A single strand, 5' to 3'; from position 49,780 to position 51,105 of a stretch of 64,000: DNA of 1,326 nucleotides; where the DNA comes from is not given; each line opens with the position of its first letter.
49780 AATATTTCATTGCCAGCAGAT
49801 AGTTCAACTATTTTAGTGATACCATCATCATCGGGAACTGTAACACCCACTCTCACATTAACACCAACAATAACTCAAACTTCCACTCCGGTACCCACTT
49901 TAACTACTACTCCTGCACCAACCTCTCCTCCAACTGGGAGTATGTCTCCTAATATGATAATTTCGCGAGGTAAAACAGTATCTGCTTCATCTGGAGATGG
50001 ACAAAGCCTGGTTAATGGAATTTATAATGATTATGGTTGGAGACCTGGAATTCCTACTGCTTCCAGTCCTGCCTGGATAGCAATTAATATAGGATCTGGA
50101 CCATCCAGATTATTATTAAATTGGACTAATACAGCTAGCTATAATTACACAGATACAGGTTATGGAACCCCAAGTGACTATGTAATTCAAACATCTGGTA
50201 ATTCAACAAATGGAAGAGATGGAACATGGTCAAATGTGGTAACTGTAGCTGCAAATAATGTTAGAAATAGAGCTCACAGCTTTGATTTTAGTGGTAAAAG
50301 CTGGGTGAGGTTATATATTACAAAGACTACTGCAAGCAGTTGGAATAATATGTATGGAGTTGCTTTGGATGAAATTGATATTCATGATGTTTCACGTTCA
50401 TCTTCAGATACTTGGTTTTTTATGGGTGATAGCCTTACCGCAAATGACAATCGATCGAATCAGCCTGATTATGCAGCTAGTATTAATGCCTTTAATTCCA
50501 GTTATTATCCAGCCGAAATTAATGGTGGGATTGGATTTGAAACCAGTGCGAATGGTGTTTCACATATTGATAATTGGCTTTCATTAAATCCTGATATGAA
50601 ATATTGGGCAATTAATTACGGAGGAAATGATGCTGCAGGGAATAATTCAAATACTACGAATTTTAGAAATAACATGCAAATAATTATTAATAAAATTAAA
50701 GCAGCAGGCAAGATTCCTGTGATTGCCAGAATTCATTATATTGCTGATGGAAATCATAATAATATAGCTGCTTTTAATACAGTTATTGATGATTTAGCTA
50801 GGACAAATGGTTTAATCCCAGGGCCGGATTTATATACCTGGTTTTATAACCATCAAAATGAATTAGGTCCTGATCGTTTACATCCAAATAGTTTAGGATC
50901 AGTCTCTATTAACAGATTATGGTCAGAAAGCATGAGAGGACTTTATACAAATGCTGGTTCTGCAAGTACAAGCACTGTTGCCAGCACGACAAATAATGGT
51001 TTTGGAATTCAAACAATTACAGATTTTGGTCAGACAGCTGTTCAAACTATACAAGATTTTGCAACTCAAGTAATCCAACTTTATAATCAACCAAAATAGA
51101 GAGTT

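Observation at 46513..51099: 1,537-aa membrane-anchored enzyme combining two CBM-like repeats, a clan GH-A glycoside hydrolase, a discoidin domain and an SGNH esterase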

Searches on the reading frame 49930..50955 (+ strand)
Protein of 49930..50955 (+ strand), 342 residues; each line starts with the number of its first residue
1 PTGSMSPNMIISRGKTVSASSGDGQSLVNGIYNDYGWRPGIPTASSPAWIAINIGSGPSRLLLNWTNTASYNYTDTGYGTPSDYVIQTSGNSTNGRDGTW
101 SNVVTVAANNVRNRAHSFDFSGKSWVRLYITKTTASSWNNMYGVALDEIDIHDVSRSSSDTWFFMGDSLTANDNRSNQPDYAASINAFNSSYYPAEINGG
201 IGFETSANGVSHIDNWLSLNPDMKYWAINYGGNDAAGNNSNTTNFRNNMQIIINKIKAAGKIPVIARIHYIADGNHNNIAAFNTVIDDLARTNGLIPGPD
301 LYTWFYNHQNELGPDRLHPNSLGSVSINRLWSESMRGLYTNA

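Call 25: find_homologous_proteins(query=window:49930-50955:+)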
Query window:49930-50955:+ (342 aa): 193 proteins with E <= 0.001 among 1367 candidates; the best 120 are listed.
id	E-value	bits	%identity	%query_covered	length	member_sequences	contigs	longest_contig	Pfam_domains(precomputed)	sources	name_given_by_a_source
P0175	1.2e-120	421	62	89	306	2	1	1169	PF13472.13,PF00657.29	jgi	jgi:lysophospholipase L1-like esterase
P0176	6.2e-115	402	56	98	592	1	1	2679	PF13472.13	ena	-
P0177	6.9e-115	402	54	99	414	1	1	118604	PF13472.13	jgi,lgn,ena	-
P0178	6.5e-114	399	57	96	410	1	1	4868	PF13472.13,PF00657.29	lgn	-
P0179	1.4e-113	398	55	97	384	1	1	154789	PF13472.13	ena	-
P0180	1.7e-108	381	51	98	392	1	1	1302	PF13472.13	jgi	jgi:lysophospholipase L1-like esterase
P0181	4.6e-108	380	53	98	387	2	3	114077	PF13472.13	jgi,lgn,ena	-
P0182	5.2e-103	363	49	97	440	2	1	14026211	PF13472.13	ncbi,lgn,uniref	ncbi:SGNH/GDSL hydrolase family protein [Sorangium sp. So ce1078]|uniref:SGNH/GDSL hydrolase family 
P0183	1.3e-102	362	49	99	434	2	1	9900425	PF13472.13,PF00657.29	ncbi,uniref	ncbi:GDSL-type esterase/lipase family protein [Sorangium sp. So ce1036]|uniref:SGNH/GDSL hydrolase f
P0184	1.8e-102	361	50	97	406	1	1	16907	PF13472.13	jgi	jgi:lysophospholipase L1-like esterase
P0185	1.7e-101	358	47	98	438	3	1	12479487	PF13472.13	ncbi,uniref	ncbi:GDSL-type esterase/lipase family protein [Sorangium sp. So ce1014]|uniref:SGNH/GDSL hydrolase f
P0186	2.9e-101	357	50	97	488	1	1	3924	PF13472.13,PF00657.29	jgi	jgi:acyl-CoA thioesterase-1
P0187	1.3e-100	355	49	98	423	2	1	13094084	PF13472.13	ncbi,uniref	ncbi:GDSL-type esterase/lipase family protein [Sorangium sp. So ce375]|uniref:GDSL-type esterase/lip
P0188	1.6e-100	355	49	98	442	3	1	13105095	PF13472.13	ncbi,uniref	ncbi:GDSL-type esterase/lipase family protein [Sorangium sp. So ce367]|uniref:GDSL-type esterase/lip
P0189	3.5e-100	354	48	98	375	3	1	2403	PF13472.13,PF00657.29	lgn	-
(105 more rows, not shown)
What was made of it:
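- Cassette homologs are common in Sorangium (call 25).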

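Call 27: search_solved_structures(query=A2, max_evalue=1, show_alignments=3)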
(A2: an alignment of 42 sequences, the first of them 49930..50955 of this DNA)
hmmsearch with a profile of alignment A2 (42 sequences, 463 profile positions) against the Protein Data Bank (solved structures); distinct sequences matched with E-value up to 1: 47.
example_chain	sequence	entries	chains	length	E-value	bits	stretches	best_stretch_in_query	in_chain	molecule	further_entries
9otv_A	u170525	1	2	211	5.7e-19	71.4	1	209-407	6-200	Lysophospholipase L1-like esterase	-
5tid_A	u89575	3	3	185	1.2e-13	53.8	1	202-377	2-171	Acyl-CoA thioesterase I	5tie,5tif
1yzf_A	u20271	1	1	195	1.9e-13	53.1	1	208-375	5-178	lipase/acylhydrolase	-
5tic_A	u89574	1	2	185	1e-12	50.7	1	202-377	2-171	Acyl-CoA thioesterase I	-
1ivn_A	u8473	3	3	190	1.9e-12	49.8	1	205-386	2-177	Thioesterase I | Acyl-CoA thioesterase I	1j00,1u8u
1jrl_A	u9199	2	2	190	6.3e-12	48.1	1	205-386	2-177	Acyl-CoA Thioesterase I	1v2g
6lfb_A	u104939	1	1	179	7.7e-12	47.8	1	205-372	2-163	Acyl-CoA thioesterase I also functions as protease I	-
6lfc_A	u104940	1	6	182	1.1e-11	47.4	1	205-377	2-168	Acyl-CoA thioesterase I also functions as protease I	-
9ge8_T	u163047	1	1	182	2.8e-11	46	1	205-377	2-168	Thioesterase 1/protease 1/lysophospholipase L1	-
4jgg_A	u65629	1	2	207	5.8e-10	41.7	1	202-368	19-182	Esterase TesA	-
7c2a_A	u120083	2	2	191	1e-08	37.6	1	205-384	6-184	SGNH-hydrolase family esterase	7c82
7c2d_A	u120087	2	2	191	3.1e-08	36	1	241-384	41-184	SGNH-hydrolase family esterase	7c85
7ddy_D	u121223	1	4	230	1.5e-07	33.7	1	207-381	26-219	G-D-S-L family lipolytic protein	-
3hp4_A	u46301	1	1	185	1.9e-07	33.3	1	243-370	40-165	GDSL-esterase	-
7c2c_A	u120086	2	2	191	5e-07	32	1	205-383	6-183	SGNH-hydrolase family esterase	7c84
7toj_A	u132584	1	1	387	0.19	13.6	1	207-375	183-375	SGNH/GDSL hydrolase family protein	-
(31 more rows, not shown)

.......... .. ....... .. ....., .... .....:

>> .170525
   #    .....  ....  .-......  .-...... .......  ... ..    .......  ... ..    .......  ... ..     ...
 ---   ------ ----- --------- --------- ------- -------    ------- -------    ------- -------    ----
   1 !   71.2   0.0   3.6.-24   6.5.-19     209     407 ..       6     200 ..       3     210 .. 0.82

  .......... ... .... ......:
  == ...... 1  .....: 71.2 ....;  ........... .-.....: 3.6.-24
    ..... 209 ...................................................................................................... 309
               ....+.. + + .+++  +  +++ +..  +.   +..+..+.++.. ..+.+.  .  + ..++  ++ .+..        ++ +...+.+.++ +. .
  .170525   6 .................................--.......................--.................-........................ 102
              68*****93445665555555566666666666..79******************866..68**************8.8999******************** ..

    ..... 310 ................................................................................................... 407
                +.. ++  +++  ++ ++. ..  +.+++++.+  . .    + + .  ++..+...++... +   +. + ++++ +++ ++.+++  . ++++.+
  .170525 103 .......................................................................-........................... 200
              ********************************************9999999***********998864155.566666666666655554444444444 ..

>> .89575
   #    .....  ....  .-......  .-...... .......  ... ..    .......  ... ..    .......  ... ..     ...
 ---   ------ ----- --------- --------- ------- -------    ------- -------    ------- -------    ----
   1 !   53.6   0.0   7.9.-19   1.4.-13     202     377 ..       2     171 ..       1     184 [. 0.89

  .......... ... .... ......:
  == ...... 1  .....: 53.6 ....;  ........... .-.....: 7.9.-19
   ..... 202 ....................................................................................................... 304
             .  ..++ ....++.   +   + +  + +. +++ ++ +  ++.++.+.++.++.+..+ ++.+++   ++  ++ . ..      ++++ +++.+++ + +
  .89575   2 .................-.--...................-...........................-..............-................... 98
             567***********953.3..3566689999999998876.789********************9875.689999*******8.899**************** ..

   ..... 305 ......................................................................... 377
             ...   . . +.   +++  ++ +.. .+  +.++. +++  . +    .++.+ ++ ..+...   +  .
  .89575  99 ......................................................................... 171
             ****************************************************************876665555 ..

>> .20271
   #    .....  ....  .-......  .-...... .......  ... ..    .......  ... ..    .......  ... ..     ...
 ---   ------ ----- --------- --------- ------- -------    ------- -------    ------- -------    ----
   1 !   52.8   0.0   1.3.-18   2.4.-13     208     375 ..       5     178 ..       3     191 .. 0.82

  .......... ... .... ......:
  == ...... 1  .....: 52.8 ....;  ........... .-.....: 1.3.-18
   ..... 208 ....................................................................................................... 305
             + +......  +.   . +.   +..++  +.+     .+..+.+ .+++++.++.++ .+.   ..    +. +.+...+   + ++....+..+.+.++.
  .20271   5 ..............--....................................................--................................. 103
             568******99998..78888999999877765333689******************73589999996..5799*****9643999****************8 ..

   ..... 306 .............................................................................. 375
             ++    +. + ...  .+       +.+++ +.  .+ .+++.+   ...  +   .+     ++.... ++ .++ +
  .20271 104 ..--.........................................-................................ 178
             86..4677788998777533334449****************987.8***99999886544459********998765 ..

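Call 28: search_protein_families(library=pfam, alignment_id=A2, max_evalue=0.01)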
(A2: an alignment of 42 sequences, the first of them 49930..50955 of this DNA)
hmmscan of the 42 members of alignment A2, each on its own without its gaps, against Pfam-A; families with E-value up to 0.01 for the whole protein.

A. member 1, window:49930-50955:+ (342 aa): 2 families
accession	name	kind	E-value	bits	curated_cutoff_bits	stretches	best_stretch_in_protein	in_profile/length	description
PF13472.12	Lipase_GDSL_2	-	1.8e-12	48.6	32.9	1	164-323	1-175/178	GDSL-like Lipase/Acylhydrolase family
PF00657.28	Lipase_GDSL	-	0.0022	18.6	23.6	1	163-323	2-200/208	GDSL-like Lipase/Acylhydrolase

B. families by the number of members that match (of 42 scanned): 12 families
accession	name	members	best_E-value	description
PF13472.12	Lipase_GDSL_2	41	4.5e-19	GDSL-like Lipase/Acylhydrolase family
PF00657.28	Lipase_GDSL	34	1.4e-10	GDSL-like Lipase/Acylhydrolase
PF00754.31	F5_F8_type_C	4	6.9e-06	F5/8 type C domain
PF25182.1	NonGDSL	4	0.00051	Non-GDSL lipase-like family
PF22633.2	F5_F8_type_C_2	3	6.6e-05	NedA-like, galactose-binding domain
PF00041.27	fn3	1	1.1e-12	Fibronectin type III domain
PF11303.13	DUF3105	1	5.4e-12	Protein of unknown function (DUF3105)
PF25059.1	FN3_DSCAM-DSCAML_C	1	2.5e-08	DSCAM/DSCAML C-terminal Fn3-like domain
PF21582.3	CBM30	1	3.2e-05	Carbohydrate binding domain 30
PF24489.1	Ig_J_second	1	3.4e-05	Tip attachment protein J second Ig-like domain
PF01108.23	Tissue_fac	1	4e-05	Tissue factor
PF16656.11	Pur_ac_phosph_N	1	0.00011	Purple acid Phosphatase, N-terminal domain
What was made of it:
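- Closest known: CBM32 / discoidin. Same: Some cassette homologs reach Pfam F5_F8_type_C (call 28).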

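Call 36: predict_structure(alignment_id=A2)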
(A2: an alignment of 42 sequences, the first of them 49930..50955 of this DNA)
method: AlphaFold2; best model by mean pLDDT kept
length: 342 residues; sequences in the alignment: 42
mean_pLDDT: 94.6   pTM: 0.92
mean pLDDT of the five models: 94.6, 93.4, 93.4, 93.4, 93.2
residues with pLDDT >= 90: 308; 70-90: 21; 50-70: 12; < 50: 1
segments of 3 or more residues with pLDDT < 50: none
pLDDT, mean of each block of 10 residues (from residue 1): 79 97 95 90 98 98 94 93 98 98 98 97 99 95 96 96 83 71 95 94 95 98 97 97 99 98 97 98 99 97 98 96 94 94 60
secondary structure, 60 per line:
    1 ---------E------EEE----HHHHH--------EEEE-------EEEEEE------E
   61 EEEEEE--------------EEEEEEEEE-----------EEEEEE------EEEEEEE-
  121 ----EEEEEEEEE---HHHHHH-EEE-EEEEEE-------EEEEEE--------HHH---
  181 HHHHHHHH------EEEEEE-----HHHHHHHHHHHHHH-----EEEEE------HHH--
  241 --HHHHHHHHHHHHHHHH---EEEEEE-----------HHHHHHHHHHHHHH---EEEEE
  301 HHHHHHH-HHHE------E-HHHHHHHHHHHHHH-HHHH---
elements in order: E17-19 H24-28 E37-40 E48-53 E60-66 E81-89 E101-106 E113-119 E125-133 H137-142 E144-146 E148-153 E161-166 H181-188 E195-200 H206-219 E225-229 H243-258 E262-267 H279-292 E296-300 H301-307 H321-334 H336-339
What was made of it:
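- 49942..50397 (+): CBM32-like (discoidin, F5/8 type C-like) beta-sandwich, residues 1153-1304. The model packs it directly against the SGNH domain. calls 36 (pLDDT 94.6, pTM 0.92), 40 (4zz5/4zxe, TM 0.70-0.73, 23-24% identity), 28 (F5_F8_type_C matches in 4 of 42 homologs)
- The two-domain model has pTM 0.92 (call 36).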

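Call 40: fold_search(model_id=the predicted structure, library=pdb)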
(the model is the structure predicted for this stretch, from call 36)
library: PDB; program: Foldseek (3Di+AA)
matches with E <= 10: 1715; with E <= 0.001: 161
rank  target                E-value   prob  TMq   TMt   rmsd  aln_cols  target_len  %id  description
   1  7toh_A                7.4e-13  1.00  0.47  0.43   8.5       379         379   14  Crystal structure of carbohydrate esterase PbeAcXE, in complex with MeGlcpA-Xylp (released 2022-04-13)
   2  7tog                  1.8e-12  1.00  0.46  0.43   8.8       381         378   14  Crystal structure of carbohydrate esterase PbeAcXE, apoenzyme (released 2022-04-13)
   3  9kqz                  4.1e-12  1.00  0.47  0.42  11.3       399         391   14  Structural Basis for the Polymer-Protein Binding Mechanism of Polyvinyl Alcohol Esterase (released 2025-10-08)
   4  9kr0                  2.3e-11  1.00  0.46  0.42  10.0       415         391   14  Structural Basis for the Polymer-Protein Binding Mechanism of Polyvinyl Alcohol Esterase (released 2025-10-08)
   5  9kr1                  3.1e-11  1.00  0.46  0.42  11.1       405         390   15  Structural Basis for the Polymer-Protein Binding Mechanism of Polyvinyl Alcohol Esterase (released 2025-10-08)
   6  7toj                  1.1e-10  1.00  0.48  0.46   9.7       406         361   14  Crystal structure of carbohydrate esterase CspAcXE, apoenzyme (released 2022-04-13)
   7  4zz5_A                2.0e-09  1.00  0.31  0.73   3.4       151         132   24  X-ray crystal structure of chitosan-binding module 2 derived from chitosanase/glucanase from Paenibacillus sp. IK-5 (released 2016-04-13)
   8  4zxe_A                2.3e-09  1.00  0.30  0.70   3.9       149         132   23  X-ray crystal structure of chitosan-binding module 1 derived from chitosanase/glucanase from Paenibacillus sp. IK-5. (released 2016-04-13)
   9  4zxe_C                2.6e-09  1.00  0.30  0.69   3.9       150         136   23  X-ray crystal structure of chitosan-binding module 1 derived from chitosanase/glucanase from Paenibacillus sp. IK-5. (released 2016-04-13)
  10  8gkd_A                2.8e-09  1.00  0.41  0.40   9.5       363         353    9  Crystal structure of the peptidoglycan O-acetylesterase Ape1 (amino acids 41-392) from Campylobacter jejuni (released 2024-03-20)
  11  4zy9_A                3.2e-09  1.00  0.31  0.72   3.9       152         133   22  X-ray crystal structure of selenomethionine-labelled V110M mutant of chitosan-binding module 1 derived from chitosanas (released 2016-04-13)
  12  2waa                  3.4e-09  1.00  0.39  0.40  12.3       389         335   12  Structure of a family two carbohydrate esterase from Cellvibrio japonicus (released 2009-03-24)
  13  1yzf                  4.3e-09  1.00  0.44  0.73   3.6       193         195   19  Crystal structure of the lipase/acylhydrolase from Enterococcus faecalis (released 2005-04-12)
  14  8gkd_C                4.9e-09  1.00  0.40  0.39   9.8       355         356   10  Crystal structure of the peptidoglycan O-acetylesterase Ape1 (amino acids 41-392) from Campylobacter jejuni (released 2024-03-20)
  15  1j00                  5.2e-09  1.00  0.42  0.77   3.9       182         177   20  E. coli Thioesterase I/Protease I/Lysophospholipase L1 in complexed with diethyl phosphono moiety (released 2003-07-08)
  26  9otv_A                1.9e-08  1.00  0.42  0.74   3.8       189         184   24  Truncated putative polyesterase from Chloracidobacterium thermophilum (released 2026-04-08)
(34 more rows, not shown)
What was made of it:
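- On SGNH/GDSL hydrolases: The fold matches TesA, Axe2 and others at TM 0.7-0.8 relative to the target (call 40).
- On CBM32 / F5/8 type C (discoidin): The fold is met (4zz5, TM 0.73, 24% identity; CpGH89 CBM32-4; call 40).
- Closest known: CBM32 / discoidin. Same: The beta-sandwich fold matches, with TM 0.70-0.73 and 23-24% identity (call 40).
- Its best whole-model matches are CBM+SGNH carbohydrate esterases: the AcXE acetyl-xylan esterases 7toh/7toj, CE2 2waa and Ape1 (call 40). The closest structural neighbours of the CBM32-like domain bind chitosan (call 40). The closest structural neighbours of the CBM32-like domain bind chitosan, a GlcN polymer (call 40).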
